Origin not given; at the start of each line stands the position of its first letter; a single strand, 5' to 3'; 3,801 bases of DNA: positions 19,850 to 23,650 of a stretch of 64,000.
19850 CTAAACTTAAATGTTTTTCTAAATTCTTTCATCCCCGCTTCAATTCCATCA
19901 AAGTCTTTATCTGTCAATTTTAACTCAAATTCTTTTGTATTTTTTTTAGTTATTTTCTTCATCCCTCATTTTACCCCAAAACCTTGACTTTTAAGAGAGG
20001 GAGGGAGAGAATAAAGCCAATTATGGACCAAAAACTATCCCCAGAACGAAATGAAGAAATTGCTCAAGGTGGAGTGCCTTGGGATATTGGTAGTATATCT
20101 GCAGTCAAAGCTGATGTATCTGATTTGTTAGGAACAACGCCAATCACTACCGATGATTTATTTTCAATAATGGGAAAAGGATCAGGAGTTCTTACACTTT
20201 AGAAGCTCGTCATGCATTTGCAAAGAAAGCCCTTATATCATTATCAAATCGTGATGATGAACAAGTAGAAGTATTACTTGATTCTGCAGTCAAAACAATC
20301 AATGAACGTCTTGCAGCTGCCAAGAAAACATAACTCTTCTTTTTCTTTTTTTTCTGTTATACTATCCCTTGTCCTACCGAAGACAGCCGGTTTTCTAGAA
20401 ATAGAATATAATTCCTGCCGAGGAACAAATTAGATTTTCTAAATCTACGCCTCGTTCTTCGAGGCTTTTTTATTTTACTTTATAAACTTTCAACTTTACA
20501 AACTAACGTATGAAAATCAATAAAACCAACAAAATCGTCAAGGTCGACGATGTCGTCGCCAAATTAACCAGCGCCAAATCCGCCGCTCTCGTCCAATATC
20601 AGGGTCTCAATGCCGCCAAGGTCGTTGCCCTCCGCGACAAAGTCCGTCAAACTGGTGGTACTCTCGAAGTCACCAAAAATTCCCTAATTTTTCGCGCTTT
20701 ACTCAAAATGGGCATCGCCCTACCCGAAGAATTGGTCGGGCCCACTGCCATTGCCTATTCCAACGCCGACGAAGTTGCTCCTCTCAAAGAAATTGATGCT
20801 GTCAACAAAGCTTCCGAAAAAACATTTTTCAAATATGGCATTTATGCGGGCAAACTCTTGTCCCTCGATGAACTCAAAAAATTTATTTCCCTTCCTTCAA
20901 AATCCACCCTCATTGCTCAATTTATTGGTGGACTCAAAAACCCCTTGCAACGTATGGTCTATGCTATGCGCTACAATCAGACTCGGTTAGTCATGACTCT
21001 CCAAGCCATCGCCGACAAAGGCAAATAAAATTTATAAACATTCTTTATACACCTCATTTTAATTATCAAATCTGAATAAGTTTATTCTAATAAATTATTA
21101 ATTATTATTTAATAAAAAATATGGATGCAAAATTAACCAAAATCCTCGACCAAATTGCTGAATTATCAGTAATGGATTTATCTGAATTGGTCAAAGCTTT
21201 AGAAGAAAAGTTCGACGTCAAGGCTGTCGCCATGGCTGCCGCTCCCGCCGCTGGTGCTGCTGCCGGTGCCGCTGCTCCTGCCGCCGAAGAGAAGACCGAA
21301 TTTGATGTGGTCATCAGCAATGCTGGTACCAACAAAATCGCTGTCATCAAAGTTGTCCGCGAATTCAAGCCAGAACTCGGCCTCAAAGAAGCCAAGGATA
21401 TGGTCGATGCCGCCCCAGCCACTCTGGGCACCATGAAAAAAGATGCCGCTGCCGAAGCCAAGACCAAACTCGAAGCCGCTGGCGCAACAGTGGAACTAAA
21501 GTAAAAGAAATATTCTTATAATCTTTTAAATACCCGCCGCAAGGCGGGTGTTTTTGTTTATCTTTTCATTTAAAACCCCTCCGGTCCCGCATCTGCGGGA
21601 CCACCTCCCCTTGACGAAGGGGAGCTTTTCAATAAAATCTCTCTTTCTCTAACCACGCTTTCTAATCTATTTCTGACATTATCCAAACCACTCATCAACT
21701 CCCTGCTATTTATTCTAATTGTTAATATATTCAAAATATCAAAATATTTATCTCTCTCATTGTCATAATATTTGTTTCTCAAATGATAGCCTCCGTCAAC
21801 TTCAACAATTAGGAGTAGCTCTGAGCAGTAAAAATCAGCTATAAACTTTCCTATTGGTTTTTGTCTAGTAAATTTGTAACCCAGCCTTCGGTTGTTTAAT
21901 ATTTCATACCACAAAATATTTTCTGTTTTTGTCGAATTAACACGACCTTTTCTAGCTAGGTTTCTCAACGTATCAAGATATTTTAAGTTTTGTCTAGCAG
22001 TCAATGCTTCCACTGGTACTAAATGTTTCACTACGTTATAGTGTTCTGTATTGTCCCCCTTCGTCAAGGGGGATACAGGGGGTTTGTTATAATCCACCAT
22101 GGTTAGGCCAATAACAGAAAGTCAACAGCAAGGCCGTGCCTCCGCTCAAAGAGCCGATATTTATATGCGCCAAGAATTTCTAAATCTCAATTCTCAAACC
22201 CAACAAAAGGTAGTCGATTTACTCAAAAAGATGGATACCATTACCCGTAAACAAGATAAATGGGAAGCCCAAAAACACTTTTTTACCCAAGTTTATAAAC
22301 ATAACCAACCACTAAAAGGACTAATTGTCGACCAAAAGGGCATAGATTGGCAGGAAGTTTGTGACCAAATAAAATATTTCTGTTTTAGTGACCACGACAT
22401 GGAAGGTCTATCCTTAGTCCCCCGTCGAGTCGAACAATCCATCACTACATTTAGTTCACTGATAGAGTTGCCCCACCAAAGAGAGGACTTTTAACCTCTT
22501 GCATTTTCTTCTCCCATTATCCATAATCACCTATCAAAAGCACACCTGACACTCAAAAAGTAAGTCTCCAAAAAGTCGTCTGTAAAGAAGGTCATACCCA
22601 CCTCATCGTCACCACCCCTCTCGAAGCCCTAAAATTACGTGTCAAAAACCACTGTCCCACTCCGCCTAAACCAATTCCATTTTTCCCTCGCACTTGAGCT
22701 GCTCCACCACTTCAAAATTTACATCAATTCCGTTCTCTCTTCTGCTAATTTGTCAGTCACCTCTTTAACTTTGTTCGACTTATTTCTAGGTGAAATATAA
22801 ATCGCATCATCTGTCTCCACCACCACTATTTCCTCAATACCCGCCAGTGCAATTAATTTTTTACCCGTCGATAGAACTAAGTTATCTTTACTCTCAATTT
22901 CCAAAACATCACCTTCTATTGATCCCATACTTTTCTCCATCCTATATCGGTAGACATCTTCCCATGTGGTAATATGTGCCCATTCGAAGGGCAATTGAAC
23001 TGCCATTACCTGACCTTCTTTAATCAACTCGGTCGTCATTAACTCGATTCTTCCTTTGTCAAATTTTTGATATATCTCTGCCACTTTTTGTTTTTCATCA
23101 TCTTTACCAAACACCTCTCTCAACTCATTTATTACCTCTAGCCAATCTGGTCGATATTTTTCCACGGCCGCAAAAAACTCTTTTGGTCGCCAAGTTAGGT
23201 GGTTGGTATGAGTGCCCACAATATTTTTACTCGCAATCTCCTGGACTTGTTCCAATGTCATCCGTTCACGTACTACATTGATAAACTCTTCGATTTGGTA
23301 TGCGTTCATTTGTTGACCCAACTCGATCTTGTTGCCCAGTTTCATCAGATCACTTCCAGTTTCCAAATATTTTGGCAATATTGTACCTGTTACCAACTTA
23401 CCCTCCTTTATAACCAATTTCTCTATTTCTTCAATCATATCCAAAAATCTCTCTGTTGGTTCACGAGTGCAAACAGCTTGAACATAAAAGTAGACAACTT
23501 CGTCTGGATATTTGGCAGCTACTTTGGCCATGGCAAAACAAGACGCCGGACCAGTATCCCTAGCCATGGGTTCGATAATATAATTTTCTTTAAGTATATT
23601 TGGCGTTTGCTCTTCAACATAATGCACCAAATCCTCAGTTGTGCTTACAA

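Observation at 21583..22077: DUF559 endonuclease-fold gene bracketed by inverted copies of a GC-rich hairpin, inserted immediately after rplL where rpoB is normally found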

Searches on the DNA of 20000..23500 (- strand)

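Call 19: search_rna_families(source=window, start=20000, end=23500, threshold=evalue, max_evalue=5)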
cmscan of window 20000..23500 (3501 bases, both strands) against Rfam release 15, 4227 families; matches with E-value up to 5: 6.
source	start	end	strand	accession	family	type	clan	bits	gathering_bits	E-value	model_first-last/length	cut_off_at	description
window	20359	20480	+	RF00557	L10_leader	Cis-reg; leader;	-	46.3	44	1.6e-05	1-138/138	no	Ribosomal protein L10 leader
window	21499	21560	+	RF02064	STnc370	Gene; sRNA;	-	29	54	0.49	1-71/71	no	Enterobacterial sRNA STnc370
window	20447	20520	-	RF02236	asX2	Gene; sRNA;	-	23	70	0.21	1-87/87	no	Xanthomonas sRNA asX2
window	21730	21862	+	RF02701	PsrR1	Gene; sRNA;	-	19.4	42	2.4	1-79/79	no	Photosynthesis regulatory RNA1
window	21509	21557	+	RF00106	RNAI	Gene; antisense;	-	18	47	4.5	1-102/102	no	RNAI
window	21410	21569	+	RF02225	sX6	Gene; sRNA;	-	12.3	40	4.1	1-342/342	no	Proteobacterial sRNA sX6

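Call 28: search_rna_families(sources=[L037, L076, L015, L020, L027, L071, L029, L002, L023, L058, L006, L019], threshold=gathering)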
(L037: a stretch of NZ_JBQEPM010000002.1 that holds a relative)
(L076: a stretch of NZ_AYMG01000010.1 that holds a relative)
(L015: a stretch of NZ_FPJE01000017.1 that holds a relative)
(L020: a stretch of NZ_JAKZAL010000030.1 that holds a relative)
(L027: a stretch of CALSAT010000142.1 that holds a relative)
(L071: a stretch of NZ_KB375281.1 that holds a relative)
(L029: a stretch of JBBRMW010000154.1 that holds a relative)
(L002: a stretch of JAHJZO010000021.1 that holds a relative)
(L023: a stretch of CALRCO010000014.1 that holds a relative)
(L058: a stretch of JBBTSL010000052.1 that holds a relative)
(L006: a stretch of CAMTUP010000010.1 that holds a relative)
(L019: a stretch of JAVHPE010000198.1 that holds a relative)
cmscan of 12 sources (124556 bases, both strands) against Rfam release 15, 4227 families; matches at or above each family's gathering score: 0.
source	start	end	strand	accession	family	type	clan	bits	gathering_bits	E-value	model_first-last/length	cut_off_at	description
